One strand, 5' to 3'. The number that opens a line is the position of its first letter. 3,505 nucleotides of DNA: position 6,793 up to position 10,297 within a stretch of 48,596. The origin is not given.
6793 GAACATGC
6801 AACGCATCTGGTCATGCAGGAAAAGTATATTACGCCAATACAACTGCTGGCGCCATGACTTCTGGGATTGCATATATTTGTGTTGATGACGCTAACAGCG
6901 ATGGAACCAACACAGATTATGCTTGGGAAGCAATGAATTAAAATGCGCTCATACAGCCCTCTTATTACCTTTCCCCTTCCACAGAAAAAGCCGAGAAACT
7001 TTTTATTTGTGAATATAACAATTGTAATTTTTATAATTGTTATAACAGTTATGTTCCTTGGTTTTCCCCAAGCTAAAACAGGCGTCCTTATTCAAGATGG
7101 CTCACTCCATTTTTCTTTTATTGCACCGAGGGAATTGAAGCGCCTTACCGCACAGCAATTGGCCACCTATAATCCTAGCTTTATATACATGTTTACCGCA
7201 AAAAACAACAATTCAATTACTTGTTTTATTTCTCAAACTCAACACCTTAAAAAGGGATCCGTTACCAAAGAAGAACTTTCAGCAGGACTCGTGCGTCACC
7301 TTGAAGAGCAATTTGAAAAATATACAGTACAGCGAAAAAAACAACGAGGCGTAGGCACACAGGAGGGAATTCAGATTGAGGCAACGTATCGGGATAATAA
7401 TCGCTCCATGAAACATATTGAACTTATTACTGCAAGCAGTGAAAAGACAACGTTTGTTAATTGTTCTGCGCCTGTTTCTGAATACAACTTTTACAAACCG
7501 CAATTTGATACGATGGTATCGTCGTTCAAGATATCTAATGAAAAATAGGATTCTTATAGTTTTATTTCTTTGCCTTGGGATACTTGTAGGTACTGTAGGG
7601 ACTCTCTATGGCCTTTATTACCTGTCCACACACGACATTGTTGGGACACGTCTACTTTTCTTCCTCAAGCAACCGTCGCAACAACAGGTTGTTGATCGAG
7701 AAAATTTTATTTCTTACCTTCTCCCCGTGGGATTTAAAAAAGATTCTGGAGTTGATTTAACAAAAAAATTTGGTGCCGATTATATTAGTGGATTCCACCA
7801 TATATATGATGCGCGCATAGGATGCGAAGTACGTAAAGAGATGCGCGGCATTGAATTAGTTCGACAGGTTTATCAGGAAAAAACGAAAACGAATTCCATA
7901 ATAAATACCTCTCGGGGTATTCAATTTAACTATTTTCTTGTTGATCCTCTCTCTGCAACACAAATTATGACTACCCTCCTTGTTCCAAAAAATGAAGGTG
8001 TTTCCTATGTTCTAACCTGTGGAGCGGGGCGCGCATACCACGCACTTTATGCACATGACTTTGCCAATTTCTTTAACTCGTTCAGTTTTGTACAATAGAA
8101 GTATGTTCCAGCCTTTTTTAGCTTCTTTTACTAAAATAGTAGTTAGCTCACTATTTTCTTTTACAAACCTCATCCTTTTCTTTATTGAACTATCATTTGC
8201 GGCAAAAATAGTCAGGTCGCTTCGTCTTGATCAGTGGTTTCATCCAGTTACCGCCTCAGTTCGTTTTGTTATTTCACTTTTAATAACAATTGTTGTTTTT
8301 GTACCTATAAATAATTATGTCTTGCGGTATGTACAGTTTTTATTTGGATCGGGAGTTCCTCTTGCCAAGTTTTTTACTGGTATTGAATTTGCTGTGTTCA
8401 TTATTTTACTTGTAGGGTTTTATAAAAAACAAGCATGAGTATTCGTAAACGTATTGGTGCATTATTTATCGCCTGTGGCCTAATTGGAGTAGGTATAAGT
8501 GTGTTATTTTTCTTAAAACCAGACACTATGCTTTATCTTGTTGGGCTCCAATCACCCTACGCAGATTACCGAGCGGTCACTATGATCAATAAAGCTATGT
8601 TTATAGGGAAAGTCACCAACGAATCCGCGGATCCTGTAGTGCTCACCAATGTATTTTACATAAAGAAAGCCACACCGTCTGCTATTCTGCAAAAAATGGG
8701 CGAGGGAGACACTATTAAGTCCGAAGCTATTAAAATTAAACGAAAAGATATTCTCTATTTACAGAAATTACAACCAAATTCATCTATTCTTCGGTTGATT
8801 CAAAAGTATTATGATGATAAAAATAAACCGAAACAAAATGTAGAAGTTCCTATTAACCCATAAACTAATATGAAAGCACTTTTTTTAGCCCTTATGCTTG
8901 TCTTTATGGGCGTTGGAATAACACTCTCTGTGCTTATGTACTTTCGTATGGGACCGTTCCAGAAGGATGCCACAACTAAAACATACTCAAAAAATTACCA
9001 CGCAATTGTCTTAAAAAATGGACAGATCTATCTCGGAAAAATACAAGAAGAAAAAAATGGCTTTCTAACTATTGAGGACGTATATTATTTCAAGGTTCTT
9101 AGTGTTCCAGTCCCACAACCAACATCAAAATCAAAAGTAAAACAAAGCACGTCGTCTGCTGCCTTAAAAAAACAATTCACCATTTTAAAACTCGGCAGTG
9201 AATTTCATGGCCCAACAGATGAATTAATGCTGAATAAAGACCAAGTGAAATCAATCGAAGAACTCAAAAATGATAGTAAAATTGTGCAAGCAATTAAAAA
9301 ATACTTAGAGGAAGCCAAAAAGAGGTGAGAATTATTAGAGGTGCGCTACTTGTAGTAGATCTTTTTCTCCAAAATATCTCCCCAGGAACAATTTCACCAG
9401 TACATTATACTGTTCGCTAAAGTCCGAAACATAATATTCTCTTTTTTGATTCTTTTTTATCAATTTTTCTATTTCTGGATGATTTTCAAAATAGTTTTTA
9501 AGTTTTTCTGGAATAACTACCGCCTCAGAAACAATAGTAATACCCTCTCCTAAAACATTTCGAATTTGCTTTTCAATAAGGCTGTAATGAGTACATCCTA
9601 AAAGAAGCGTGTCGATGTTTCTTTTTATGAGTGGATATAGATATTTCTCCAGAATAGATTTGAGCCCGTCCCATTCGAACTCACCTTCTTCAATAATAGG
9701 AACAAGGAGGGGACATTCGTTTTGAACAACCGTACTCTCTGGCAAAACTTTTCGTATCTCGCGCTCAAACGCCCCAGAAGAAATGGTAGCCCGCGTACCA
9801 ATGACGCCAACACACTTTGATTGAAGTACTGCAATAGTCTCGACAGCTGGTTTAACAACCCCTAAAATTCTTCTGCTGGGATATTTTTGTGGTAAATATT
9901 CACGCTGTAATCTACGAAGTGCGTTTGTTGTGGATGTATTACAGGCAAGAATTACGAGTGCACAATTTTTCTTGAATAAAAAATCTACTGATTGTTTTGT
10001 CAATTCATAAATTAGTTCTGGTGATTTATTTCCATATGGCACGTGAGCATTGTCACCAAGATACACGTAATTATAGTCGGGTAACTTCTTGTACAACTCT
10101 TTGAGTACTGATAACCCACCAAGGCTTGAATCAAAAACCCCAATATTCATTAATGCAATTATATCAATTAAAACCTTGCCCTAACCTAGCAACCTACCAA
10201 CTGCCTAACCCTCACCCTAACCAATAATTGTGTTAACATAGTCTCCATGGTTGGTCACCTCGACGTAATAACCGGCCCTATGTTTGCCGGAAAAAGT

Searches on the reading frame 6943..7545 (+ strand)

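Call 10: search_protein_families(library=pfam, proteins=[window:6943-7545:+], max_evalue=0.001)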
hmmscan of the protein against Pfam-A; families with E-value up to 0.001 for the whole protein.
window:6943-7545:+ (201 aa): 1 family
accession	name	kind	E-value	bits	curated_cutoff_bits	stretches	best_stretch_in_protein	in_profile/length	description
PF01789.22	PsbP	-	0.00049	20.6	23.5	1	56-197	12-155/155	PsbP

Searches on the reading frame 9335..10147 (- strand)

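Call 10: search_protein_families(library=pfam, proteins=[window:9335-10147:-], max_evalue=0.001)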
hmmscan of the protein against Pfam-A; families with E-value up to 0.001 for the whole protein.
window:9335-10147:- (270 aa): 1 family
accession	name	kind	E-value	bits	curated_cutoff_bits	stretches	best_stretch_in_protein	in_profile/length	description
PF01177.27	Asp_Glu_race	-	1.1e-13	51.9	31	1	21-203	24-198/211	Asp/Glu/Hydantoin racemase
